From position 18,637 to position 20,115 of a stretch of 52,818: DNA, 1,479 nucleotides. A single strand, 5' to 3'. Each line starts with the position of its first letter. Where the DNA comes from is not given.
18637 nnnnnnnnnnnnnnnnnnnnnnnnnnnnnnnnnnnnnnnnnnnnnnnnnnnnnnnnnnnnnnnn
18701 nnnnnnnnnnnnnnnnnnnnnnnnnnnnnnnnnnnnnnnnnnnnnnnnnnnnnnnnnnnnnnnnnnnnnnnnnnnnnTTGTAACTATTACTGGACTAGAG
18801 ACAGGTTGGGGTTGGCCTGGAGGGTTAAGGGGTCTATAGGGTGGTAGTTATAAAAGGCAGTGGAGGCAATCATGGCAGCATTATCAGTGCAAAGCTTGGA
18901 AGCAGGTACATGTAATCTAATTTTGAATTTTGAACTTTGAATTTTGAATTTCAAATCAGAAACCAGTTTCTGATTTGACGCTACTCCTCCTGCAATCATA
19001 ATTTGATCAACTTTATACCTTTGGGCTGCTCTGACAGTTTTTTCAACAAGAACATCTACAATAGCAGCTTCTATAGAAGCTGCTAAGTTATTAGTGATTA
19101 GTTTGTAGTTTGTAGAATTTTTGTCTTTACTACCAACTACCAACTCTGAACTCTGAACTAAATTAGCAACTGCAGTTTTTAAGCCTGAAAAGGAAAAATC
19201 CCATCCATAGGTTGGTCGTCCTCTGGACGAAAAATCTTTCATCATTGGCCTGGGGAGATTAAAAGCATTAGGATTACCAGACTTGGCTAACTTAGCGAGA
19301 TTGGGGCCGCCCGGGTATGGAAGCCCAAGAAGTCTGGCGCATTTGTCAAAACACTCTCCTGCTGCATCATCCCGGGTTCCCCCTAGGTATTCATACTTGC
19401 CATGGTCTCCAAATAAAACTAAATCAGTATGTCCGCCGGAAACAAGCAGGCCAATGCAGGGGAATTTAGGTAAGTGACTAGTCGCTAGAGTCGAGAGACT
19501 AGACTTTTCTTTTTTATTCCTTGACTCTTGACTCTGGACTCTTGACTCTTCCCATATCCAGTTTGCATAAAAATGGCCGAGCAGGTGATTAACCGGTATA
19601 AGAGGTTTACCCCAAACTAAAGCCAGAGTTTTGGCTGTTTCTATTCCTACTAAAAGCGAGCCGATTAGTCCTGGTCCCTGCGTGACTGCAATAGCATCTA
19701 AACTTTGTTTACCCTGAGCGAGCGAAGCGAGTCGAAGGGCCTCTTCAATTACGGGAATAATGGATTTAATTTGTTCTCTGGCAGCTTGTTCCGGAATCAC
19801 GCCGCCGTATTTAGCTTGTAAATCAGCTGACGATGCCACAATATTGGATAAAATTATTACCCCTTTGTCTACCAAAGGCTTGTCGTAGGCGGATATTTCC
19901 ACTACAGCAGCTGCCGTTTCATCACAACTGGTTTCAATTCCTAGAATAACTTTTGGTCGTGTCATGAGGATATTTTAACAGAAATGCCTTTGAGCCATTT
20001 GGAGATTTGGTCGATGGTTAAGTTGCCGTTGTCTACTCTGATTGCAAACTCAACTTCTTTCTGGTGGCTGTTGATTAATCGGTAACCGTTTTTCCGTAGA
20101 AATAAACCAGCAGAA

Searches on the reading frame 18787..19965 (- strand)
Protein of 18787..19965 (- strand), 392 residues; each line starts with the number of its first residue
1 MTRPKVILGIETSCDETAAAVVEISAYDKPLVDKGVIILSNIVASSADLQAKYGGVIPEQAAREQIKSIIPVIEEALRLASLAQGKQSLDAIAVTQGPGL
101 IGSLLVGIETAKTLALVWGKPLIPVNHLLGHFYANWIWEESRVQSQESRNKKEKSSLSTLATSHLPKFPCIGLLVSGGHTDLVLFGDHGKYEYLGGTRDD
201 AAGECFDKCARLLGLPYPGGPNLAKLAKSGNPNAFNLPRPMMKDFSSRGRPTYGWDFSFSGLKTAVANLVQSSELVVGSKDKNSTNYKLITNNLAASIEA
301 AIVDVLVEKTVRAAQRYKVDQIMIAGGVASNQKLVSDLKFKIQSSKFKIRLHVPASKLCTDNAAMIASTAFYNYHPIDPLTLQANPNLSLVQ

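Call 34: search_protein_families(library=pfam, proteins=[window:18787-19965:-], max_evalue=0.00001)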
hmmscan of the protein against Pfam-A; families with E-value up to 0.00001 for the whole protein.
window:18787-19965:- (392 aa): 2 families
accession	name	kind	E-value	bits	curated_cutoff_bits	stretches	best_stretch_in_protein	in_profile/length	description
PF00814.31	TsaD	-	2.7e-84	283.5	24.8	2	163-367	96-263/264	tRNA N6-adenosine threonylcarbamoyltransferase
PF22521.2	HypF_C_2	-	1.7e-06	28.4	27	1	291-352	166-227/241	Carbamoyltransferase, Kae1-like Domain, second subdomain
